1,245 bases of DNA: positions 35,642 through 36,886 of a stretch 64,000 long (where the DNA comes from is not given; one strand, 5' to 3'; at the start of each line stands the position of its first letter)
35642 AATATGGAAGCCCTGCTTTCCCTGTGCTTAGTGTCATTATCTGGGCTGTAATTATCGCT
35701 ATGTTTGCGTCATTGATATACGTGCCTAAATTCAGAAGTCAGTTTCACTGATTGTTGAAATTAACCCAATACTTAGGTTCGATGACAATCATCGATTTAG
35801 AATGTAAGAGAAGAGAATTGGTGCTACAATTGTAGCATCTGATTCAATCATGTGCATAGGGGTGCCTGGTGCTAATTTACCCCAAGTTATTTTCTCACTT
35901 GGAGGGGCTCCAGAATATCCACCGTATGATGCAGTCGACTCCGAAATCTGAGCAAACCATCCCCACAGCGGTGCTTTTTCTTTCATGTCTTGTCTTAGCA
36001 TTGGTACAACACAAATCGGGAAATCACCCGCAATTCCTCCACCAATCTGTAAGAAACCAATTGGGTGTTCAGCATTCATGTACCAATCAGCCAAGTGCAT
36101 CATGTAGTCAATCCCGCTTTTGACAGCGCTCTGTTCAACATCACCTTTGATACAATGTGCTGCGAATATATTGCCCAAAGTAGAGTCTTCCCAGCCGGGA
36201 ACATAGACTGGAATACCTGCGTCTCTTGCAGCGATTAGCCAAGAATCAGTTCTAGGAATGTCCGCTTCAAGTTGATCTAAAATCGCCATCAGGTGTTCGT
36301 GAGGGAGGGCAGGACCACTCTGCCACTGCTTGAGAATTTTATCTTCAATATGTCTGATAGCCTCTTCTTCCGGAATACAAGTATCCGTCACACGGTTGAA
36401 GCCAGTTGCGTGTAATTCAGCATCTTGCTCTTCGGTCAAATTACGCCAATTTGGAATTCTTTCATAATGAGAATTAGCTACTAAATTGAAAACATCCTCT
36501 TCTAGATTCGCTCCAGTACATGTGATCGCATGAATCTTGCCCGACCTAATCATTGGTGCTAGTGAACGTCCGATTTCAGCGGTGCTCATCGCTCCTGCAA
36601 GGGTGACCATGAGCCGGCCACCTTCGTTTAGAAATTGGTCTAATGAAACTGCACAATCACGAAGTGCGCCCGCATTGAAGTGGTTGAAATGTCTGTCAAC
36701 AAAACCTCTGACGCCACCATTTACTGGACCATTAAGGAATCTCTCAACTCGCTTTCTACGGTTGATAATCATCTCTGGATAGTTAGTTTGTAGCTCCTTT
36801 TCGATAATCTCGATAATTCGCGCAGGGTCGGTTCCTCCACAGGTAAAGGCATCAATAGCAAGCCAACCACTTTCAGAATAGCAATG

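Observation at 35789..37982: Agmatinase plus a SpeD-type pyruvoyl decarboxylase fused to a deoxyhypusine-synthase-like domain that seems to lack the catalytic lysine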

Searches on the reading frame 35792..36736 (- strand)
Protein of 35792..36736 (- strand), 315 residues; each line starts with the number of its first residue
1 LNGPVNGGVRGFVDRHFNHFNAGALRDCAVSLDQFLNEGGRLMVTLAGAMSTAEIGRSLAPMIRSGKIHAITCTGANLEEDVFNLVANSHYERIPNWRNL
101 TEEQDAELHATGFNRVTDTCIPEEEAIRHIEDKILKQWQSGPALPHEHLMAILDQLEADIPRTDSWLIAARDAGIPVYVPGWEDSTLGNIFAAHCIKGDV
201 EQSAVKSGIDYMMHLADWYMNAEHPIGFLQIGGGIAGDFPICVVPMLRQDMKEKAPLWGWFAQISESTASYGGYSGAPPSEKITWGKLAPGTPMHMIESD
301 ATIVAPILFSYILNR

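Call 28: search_protein_families(library=ncbifam, proteins=[window:35792-36736:-], max_evalue=0.00001)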
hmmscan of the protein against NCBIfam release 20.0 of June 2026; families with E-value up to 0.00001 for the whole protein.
window:35792-36736:- (315 aa): 7 families
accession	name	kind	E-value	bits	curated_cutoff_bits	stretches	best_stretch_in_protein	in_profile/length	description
NF001980.1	PRK00770.1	equivalog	6.3e-35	120.9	450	1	9-314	12-322/350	homospermidine biosynthesis protein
NF002630.0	PRK02301.1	equivalog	6.4e-30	104.5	364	1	20-314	37-313/318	deoxyhypusine synthase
NF002006.0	PRK00805.1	equivalog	3.6e-28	98.4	434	1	22-311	35-317/338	deoxyhypusine synthase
TIGR00321.1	dhys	equivalog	1.9e-25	89.8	304.25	1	42-313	48-300/301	deoxyhypusine synthase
NF002699.1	PRK02492.1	equivalog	3.5e-24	85.3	500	1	20-313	30-320/338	1,9-bis(guanidino)-5-aza-nonane synthase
NF002294.1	PRK01221.1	equivalog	2.2e-22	79.9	350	1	18-311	23-299/300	deoxyhypusine synthase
NF003052.1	PRK03971.1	equivalog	3.9e-15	56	380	1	47-312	74-332/334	deoxyhypusine synthase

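Call 31: search_protein_representatives(protein=window:35792-36736:-)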
Query: 315 residues. Proteins with E-value up to 0.001 (for the whole library): 1613; up to 1e-10: 921; up to 1e-30: 243. The best 150 are listed.
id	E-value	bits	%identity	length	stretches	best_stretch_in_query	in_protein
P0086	2.0e-124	431.4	62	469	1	8-313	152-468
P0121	5.9e-98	344.4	53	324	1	7-313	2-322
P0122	3.3e-94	332.1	51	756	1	12-313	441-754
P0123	2.7e-93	329.1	51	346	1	4-313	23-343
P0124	1.1e-91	323.8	52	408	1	7-313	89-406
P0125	4.4e-91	321.8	53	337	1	6-314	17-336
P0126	9.5e-89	314.1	49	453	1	9-313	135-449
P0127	1.5e-87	310.2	51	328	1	9-314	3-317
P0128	2.5e-84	299.6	57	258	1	9-256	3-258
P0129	1.1e-82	294.2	50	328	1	9-313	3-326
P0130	4.0e-82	292.4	49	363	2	154-314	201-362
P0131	2.6e-80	286.4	46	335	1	9-313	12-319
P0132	1.1e-79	284.3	59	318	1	72-306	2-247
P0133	1.1e-78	281.1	46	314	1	10-312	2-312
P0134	1.1e-77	277.8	47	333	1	11-315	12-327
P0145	5.4e-68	245.9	40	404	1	1-314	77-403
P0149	5.5e-65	236.0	43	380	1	7-313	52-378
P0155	1.8e-62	227.8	41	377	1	6-314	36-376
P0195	4.8e-45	170.5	47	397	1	46-291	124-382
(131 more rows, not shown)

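Call 33: search_dna_similar(query=window:35792-36736:-, collection=plasmids, mode=protein, max_evalue=0.001, max_rows=40, rows=spread)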
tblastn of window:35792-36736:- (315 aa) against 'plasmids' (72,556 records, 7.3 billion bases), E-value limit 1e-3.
Records with a match: 23; places in all: 23; records where one place covers at least 80% of the query: 22.
Best place of each record, by identity: <60% 23.
By first word of the organism name: Haloferax 8; Natrinema 4; Trichormus 2; Nostoc 2; Natronorubrum 1; Natrialba 1; Haladaptatus 1; Halorhabdus 1; Halalkalicoccus 1; Haloterrigena 1; and 1 more.
By predicted mobility (MOB-suite, as given by PLSDB): non-mobilizable 19; conjugative 4.
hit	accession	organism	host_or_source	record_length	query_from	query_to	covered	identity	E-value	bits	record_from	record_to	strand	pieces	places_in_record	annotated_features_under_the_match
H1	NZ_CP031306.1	Natronorubrum bangense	Cell culture,The Bange salt-alkaline ...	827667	20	314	94%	24.1%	2e-12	75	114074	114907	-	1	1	deoxyhypusine synthase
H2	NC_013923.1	Natrialba magadii ATCC 43099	-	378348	20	314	94%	24.0%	6e-11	71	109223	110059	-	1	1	deoxyhypusine synthase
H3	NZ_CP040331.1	Natrinema versiforme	-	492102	20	310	92%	24.0%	1e-11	73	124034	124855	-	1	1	deoxyhypusine synthase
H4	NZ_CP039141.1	Haloferax mediterranei ATCC 33500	Cell culture,Spain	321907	20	308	92%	23.9%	3e-11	71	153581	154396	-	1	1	deoxyhypusine synthase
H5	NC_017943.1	Haloferax mediterranei ATCC 33500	-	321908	20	308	92%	23.9%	3e-11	71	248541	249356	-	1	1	deoxyhypusine synthase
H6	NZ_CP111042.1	Haladaptatus caseinilyticus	cell culture,sediment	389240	20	308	92%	23.9%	1e-10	70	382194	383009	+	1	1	deoxyhypusine synthase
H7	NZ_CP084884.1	Natrinema zhouii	pure culture,Salt mine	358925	20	308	92%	23.6%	6e-10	68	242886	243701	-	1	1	deoxyhypusine synthase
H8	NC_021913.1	Halorhabdus tiamatea SARL4B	-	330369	20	310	92%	23.0%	2e-9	66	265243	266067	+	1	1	deoxyhypusine synthase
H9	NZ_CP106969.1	Haloferax alexandrinus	-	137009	20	310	92%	23.0%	2e-9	66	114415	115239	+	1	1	deoxyhypusine synthase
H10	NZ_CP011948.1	Haloferax gibbonsii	whole genome,saline saltern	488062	20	310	92%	22.7%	5e-9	65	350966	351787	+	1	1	deoxyhypusine synthase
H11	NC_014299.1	Halalkalicoccus jeotgali B3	-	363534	20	310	92%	22.7%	6e-9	64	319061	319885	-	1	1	deoxyhypusine synthase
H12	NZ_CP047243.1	Trichormus variabilis 0441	cell culture,thermal spring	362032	42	315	87%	23.9%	3e-8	62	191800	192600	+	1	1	deoxyhypusine synthase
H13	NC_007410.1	Trichormus variabilis ATCC 29413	-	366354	42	315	87%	23.9%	3e-8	62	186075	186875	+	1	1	deoxyhypusine synthase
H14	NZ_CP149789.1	Haloterrigena sp. KLK7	cell culture,salt lake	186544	20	308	92%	22.6%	2e-9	66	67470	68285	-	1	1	deoxyhypusine synthase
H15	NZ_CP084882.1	Natrinema zhouii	pure culture,Salt mine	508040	20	308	92%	22.6%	6e-9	65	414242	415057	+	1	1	deoxyhypusine synthase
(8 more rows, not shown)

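Call 42: search_protein_families(library=pfam, proteins=[P0122, P0124, P0126, P0145, P0149, P0155, P0195], max_evalue=0.01)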
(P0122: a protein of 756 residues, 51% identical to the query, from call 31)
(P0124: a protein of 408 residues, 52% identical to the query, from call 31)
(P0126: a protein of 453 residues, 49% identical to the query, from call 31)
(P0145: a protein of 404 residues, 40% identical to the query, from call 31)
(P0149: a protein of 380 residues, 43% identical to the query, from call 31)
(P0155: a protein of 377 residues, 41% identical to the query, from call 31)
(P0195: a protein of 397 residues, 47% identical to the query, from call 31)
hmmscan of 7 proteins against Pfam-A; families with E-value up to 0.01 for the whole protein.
P0122 (756 aa): 3 families
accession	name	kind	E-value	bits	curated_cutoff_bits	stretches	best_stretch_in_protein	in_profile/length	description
PF01916.23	DS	-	1.5e-40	139.7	27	1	448-751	10-286/288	Deoxyhypusine synthase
PF01234.23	NNMT_PNMT_TEMT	-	1.4e-19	70.7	25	1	175-402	13-239/261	NNMT/PNMT/TEMT family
PF02675.21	AdoMet_dc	-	1.1e-12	48.6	25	1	78-157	19-93/107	S-adenosylmethionine decarboxylase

P0124 (408 aa): 1 family
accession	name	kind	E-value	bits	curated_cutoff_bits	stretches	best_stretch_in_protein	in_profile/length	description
PF01916.23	DS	-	3.4e-38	132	27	1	102-404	11-287/288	Deoxyhypusine synthase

P0126 (453 aa): 2 families
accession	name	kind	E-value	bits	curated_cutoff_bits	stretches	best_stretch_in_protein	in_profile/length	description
PF01916.23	DS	-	2.1e-42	145.8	27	1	145-446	10-286/288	Deoxyhypusine synthase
PF02675.21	AdoMet_dc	-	1.4e-15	58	25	1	7-110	2-101/107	S-adenosylmethionine decarboxylase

P0145 (404 aa): 1 family
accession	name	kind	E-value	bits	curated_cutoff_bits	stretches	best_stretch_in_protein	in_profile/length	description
PF01916.23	DS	-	1.2e-29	104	27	1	95-400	10-287/288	Deoxyhypusine synthase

P0149 (380 aa): 1 family
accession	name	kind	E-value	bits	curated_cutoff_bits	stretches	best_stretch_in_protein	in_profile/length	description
PF01916.23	DS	-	5.8e-31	108.3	27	1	66-376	12-287/288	Deoxyhypusine synthase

P0155 (377 aa): 1 family
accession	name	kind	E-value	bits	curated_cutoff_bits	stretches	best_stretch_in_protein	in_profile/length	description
PF01916.23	DS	-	6e-27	95.1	27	1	51-372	12-286/288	Deoxyhypusine synthase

P0195 (397 aa): 1 family
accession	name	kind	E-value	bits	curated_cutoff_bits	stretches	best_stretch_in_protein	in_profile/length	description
PF01916.23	DS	-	6.6e-10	39.2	27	1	124-222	38-130/288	Deoxyhypusine synthase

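Call 60: search_solved_structures(query=A1, max_evalue=0.001, show_alignments=5)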
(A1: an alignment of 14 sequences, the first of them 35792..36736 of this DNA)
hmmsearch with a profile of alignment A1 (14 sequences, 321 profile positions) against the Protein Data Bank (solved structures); distinct sequences matched with E-value up to 0.001: 19.
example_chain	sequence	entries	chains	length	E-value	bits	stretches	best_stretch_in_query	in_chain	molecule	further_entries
7cmc_A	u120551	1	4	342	2e-23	86.3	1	7-320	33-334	Probable deoxyhypusine synthase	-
8put_A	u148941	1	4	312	6e-21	78.2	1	14-318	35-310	Probable deoxyhypusine synthase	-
8qzw_A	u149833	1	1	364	9.9e-17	64.4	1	36-316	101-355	Deoxyhypusine synthase related protein, putative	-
6w3z_A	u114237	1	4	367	1.2e-16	64.1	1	37-316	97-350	BMA-DHPS-1, isoform a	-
9iex_B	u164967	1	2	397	2.3e-16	63.2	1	44-316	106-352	Deoxyhypusine synthase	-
1dhs_A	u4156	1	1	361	2.9e-16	62.8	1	46-316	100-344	DEOXYHYPUSINE SYNTHASE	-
1rlz_A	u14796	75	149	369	3.1e-16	62.7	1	44-316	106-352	Deoxyhypusine synthase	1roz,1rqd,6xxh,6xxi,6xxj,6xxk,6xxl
9id2_A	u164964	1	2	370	3.2e-16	62.7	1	44-316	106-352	Deoxyhypusine synthase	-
8pvu_A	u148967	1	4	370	3.2e-16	62.7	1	44-316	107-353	Deoxyhypusine synthase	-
8r3u_AAA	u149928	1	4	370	3.2e-16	62.7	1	44-316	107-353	Deoxyhypusine synthase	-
8a0g_A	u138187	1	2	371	3.2e-16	62.7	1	44-316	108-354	Deoxyhypusine synthase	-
6p4v_A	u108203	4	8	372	3.2e-16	62.7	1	44-316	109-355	Deoxyhypusine synthase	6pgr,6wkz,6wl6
9iex_A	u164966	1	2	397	4e-16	62.4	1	44-316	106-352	Deoxyhypusine synthase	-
7a6s_A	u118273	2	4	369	5.8e-16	61.8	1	44-316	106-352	Deoxyhypusine synthase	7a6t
8qzx_A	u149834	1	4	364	1.7e-15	60.3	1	36-316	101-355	Deoxyhypusine synthase related protein, putative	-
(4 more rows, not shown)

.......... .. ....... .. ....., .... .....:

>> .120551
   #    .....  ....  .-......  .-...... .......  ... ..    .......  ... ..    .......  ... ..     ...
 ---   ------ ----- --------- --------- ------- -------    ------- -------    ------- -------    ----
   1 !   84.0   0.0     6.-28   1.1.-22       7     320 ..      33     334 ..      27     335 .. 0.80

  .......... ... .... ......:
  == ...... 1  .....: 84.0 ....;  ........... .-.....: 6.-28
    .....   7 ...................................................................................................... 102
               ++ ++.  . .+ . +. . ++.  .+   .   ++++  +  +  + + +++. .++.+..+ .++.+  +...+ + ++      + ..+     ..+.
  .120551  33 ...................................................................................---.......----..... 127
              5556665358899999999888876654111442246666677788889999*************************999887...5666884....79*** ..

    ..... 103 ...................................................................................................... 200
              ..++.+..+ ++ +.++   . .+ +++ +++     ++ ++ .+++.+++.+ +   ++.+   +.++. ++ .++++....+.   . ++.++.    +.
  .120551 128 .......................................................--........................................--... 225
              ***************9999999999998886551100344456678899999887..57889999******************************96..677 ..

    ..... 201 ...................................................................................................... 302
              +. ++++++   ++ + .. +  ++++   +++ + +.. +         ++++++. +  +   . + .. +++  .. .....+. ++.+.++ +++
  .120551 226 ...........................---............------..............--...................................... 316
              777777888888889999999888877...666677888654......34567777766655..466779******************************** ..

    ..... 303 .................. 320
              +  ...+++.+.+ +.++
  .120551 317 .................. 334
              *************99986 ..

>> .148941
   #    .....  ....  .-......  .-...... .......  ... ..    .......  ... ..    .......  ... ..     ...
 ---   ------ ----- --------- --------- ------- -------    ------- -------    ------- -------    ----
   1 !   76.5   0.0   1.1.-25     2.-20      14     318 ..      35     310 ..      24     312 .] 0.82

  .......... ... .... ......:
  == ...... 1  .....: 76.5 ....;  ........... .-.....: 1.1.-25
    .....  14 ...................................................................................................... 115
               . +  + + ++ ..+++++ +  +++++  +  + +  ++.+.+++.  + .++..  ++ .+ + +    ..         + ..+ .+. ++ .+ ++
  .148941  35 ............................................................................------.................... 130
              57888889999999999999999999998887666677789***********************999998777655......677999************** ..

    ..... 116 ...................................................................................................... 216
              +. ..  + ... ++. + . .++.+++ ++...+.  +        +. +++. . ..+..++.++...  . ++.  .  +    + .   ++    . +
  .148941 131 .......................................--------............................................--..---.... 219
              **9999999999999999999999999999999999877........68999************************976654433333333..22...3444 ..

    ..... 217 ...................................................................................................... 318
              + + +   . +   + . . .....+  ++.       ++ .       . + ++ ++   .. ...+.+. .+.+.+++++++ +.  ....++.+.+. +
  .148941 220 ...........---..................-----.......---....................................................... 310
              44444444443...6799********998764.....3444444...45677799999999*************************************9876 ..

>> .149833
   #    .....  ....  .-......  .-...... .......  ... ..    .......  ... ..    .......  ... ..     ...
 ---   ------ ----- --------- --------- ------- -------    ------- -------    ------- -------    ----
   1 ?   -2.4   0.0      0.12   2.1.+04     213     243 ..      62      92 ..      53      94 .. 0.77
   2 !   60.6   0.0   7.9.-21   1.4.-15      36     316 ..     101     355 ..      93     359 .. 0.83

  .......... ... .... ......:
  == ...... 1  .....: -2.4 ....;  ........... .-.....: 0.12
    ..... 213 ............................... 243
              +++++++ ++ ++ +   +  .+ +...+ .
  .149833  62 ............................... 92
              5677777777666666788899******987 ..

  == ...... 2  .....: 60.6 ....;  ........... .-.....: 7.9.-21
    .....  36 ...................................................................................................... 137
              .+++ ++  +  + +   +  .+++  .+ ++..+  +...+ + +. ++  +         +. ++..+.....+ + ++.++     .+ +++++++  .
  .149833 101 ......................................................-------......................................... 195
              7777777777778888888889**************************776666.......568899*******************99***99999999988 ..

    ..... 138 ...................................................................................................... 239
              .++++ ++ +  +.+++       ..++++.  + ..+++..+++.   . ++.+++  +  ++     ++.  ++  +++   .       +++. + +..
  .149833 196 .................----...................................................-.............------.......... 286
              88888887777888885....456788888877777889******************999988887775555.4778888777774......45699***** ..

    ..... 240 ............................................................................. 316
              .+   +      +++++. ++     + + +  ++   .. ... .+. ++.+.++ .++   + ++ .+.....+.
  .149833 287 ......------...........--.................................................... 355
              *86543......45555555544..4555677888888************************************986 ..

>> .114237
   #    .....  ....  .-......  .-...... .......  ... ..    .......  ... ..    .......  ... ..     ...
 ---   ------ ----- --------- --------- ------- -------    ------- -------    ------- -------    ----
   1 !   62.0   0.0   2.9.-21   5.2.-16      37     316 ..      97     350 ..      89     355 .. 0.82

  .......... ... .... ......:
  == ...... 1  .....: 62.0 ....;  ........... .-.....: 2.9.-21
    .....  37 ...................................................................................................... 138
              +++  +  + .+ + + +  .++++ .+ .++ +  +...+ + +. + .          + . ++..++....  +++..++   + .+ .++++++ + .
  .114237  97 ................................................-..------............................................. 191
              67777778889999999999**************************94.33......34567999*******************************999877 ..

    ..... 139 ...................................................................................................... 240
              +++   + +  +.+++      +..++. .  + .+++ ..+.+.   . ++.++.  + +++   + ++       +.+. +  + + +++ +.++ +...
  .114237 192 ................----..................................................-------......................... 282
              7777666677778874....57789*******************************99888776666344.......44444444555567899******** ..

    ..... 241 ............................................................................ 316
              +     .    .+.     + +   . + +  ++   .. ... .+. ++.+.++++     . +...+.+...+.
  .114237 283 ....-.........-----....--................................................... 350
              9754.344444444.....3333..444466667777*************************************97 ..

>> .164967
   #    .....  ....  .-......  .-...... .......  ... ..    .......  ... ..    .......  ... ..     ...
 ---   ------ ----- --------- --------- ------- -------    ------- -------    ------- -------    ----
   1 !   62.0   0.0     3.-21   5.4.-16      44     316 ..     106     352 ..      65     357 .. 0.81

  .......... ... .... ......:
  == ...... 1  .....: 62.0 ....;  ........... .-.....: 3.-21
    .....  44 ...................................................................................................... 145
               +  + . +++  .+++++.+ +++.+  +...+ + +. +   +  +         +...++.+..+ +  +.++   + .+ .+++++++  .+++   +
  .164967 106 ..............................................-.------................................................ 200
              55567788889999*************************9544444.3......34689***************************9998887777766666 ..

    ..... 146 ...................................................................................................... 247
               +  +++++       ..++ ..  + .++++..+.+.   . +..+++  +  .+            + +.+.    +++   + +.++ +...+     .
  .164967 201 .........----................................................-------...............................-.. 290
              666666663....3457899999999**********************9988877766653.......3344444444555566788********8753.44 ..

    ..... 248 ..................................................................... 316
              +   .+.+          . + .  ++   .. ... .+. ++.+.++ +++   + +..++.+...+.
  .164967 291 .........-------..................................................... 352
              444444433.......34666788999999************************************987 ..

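Call 64: list_cluster_members(proteins=[P0122, P0126, P0124, P0145, P0121, P0123, P0125, P0127, P0131, P0133])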
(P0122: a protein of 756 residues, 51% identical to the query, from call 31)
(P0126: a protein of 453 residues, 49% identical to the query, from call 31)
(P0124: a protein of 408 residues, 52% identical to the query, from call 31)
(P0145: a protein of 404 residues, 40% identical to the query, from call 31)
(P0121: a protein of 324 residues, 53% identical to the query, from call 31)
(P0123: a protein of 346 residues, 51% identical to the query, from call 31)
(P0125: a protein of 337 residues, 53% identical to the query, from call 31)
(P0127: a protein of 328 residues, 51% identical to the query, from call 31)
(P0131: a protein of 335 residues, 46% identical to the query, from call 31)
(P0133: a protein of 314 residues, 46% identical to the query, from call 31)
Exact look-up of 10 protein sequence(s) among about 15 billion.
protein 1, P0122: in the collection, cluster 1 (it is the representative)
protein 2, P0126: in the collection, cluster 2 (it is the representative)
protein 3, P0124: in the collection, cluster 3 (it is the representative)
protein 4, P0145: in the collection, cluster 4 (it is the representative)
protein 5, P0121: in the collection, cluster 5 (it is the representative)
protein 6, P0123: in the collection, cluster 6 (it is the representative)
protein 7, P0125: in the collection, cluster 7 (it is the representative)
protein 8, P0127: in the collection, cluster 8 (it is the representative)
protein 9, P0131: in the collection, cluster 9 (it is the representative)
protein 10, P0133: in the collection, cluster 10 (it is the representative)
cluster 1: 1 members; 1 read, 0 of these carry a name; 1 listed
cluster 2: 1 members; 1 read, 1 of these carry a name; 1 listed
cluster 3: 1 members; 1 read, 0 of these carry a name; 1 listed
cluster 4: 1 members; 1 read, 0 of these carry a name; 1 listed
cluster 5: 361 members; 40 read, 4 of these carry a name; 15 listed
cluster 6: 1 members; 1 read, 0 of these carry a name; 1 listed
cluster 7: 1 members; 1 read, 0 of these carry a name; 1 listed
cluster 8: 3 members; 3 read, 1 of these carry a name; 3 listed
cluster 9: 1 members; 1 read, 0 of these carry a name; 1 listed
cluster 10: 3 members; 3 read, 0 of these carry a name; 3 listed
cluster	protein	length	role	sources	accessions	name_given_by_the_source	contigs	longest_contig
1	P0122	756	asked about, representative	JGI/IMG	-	-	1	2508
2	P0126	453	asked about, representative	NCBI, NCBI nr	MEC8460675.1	MAG: deoxyhypusine synthase family protein [Pseudomonadota bacterium] | deoxyhypusine synthase family protein [Pseudomonadota bacterium]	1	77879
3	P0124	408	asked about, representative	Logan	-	-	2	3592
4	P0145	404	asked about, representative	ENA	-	-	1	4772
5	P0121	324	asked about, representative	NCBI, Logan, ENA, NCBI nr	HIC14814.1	MAG TPA: deoxyhypusine synthase [Gemmatimonadetes bacterium] | deoxyhypusine synthase [Gemmatimonadota bacterium]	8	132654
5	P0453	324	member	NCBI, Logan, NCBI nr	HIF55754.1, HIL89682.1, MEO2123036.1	MAG: deoxyhypusine synthase family protein [bacterium] | deoxyhypusine synthase [Gemmatimonadota bacterium]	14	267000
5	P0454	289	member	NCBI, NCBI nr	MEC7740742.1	MAG: deoxyhypusine synthase family protein [Gemmatimonadota bacterium] | deoxyhypusine synthase family protein [Gemmatimonadota bacterium]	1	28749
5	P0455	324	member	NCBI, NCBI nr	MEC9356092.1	MAG: deoxyhypusine synthase family protein [Gemmatimonadota bacterium] | deoxyhypusine synthase family protein [Gemmatimonadota bacterium]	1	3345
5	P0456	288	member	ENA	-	-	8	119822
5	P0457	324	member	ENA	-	-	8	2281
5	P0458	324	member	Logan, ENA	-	-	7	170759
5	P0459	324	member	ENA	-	-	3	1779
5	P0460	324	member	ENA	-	-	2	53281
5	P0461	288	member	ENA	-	-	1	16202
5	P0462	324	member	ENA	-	-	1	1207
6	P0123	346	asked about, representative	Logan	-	-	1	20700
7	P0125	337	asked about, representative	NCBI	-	-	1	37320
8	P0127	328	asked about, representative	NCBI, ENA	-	-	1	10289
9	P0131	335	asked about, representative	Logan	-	-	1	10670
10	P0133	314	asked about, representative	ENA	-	-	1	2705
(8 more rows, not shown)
